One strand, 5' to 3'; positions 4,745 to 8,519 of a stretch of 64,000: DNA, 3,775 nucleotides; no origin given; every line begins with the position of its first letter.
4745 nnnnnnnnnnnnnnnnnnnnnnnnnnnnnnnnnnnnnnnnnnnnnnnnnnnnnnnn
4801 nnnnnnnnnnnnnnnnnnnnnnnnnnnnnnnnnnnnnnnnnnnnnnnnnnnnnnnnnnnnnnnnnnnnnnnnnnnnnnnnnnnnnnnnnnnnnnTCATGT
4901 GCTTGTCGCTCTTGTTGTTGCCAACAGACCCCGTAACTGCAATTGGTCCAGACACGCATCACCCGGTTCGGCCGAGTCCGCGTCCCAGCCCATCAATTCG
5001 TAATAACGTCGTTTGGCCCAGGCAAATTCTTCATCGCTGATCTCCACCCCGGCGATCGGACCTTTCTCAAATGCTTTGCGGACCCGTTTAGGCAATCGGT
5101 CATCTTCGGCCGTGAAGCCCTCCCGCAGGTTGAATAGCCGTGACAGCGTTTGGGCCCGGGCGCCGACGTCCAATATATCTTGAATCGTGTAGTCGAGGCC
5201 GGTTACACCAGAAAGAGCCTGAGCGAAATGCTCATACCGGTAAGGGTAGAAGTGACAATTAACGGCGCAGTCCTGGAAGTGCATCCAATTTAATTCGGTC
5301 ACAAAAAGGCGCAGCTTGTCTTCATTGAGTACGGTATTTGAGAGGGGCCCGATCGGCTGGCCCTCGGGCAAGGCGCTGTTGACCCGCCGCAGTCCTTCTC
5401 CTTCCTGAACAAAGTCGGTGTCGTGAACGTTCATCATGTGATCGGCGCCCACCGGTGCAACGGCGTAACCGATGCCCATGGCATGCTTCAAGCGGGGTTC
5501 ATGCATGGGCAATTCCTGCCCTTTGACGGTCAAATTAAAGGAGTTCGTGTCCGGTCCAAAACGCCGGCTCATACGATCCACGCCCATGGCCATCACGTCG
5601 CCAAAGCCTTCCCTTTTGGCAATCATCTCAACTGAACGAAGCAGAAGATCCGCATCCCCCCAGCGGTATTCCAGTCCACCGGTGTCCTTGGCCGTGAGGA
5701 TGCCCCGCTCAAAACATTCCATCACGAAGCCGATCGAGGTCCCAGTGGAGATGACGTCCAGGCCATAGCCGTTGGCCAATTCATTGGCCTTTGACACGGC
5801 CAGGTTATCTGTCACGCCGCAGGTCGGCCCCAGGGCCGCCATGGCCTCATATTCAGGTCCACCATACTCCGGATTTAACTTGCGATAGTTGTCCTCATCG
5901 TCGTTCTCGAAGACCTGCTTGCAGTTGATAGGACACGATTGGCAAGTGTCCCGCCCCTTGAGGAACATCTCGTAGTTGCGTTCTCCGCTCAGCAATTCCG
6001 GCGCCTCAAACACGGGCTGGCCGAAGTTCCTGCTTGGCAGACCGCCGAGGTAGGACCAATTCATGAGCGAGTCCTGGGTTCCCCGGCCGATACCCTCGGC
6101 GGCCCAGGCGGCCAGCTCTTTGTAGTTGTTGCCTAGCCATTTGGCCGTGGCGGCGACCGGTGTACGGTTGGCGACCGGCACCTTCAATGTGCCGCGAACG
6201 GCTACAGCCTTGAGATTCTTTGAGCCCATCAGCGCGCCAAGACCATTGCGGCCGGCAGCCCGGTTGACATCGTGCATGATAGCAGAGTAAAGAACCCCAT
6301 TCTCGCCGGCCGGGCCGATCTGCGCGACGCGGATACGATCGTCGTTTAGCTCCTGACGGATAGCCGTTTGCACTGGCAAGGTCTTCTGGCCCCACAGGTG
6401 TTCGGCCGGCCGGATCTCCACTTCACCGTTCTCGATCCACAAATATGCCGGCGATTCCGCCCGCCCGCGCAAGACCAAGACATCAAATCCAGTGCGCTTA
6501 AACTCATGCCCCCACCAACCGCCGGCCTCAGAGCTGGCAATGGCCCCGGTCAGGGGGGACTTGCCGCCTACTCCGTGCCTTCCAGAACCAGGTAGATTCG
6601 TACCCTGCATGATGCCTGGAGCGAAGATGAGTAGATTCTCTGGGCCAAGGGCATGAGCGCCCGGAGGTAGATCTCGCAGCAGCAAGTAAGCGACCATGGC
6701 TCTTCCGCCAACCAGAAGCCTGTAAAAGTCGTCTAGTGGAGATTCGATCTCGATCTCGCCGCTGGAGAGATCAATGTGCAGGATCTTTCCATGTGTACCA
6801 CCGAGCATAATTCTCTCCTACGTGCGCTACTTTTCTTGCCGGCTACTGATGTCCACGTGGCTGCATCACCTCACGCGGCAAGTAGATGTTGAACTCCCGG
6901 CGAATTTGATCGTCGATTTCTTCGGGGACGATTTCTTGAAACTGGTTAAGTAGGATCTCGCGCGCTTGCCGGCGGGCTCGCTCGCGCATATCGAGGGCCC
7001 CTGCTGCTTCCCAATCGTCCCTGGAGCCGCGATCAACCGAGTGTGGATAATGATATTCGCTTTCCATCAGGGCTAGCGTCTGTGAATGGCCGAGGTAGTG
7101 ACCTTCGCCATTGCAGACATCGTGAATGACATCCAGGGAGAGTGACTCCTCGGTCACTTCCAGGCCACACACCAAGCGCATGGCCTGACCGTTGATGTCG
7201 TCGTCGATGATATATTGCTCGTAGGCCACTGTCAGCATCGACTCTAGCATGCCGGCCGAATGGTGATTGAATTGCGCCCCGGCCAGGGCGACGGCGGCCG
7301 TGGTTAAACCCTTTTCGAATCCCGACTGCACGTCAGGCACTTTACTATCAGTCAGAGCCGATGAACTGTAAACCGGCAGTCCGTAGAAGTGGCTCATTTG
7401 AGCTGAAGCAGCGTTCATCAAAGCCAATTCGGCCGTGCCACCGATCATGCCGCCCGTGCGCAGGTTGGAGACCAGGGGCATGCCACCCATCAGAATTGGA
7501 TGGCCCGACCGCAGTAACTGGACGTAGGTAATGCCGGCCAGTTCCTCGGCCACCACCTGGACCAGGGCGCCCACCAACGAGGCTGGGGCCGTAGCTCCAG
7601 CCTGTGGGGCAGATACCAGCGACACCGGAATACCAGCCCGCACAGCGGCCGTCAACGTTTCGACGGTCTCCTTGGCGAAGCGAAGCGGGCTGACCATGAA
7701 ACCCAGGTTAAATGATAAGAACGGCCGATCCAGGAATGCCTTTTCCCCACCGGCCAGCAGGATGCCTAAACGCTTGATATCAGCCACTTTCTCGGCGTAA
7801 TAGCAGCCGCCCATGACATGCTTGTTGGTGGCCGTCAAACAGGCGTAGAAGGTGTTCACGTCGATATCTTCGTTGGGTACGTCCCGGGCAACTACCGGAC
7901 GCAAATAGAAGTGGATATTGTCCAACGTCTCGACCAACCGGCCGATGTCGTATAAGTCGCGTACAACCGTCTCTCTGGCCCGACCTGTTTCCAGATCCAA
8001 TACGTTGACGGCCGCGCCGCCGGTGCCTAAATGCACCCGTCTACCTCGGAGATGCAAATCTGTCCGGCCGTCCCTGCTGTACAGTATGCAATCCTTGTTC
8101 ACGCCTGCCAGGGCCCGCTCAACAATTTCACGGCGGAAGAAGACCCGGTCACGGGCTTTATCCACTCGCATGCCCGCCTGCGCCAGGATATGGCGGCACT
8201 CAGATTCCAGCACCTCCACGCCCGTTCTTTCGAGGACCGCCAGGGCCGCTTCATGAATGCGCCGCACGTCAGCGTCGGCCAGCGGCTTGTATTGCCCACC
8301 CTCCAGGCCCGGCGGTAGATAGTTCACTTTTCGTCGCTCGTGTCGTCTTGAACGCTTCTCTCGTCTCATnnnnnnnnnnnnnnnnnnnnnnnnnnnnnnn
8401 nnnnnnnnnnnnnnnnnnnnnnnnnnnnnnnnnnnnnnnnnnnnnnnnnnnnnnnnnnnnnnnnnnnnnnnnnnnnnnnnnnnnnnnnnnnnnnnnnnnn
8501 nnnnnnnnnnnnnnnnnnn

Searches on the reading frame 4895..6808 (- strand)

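Call 65: search_protein_families(library=pfam, proteins=[window:4895-6808:-], max_evalue=0.00001)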
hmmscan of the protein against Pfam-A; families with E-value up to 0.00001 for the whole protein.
window:4895-6808:- (637 aa): 2 families
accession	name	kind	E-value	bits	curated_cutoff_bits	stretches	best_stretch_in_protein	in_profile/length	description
PF01314.23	AFOR_C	-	3.8e-103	346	27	1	240-625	21-385/385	Aldehyde ferredoxin oxidoreductase, domains 2 & 3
PF02730.20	AFOR_N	-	1.4e-73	247.3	29.8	1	7-207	1-199/199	Aldehyde ferredoxin oxidoreductase, N-terminal domain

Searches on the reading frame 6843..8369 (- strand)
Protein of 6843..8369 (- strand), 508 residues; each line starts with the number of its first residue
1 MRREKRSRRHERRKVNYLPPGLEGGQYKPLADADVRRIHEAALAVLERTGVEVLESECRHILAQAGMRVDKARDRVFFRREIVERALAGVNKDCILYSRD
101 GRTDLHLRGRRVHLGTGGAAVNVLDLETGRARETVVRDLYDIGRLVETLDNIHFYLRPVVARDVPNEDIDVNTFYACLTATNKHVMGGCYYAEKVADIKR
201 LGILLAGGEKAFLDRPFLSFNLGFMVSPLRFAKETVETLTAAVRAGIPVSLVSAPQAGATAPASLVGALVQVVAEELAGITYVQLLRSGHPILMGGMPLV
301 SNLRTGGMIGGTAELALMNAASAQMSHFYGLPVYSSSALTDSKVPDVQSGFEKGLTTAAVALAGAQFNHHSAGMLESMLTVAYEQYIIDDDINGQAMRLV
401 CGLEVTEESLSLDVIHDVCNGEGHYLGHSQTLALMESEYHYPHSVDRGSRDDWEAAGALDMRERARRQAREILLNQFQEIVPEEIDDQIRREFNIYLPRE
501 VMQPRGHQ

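Call 65: search_protein_families(library=pfam, proteins=[window:6843-8369:-], max_evalue=0.00001)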
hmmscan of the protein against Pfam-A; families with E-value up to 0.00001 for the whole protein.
window:6843-8369:- (508 aa): 1 family
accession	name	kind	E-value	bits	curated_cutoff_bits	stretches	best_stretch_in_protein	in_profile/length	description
PF06253.16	MTTB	-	4.2e-112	375.2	25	1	2-490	5-489/500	Trimethylamine methyltransferase (MTTB)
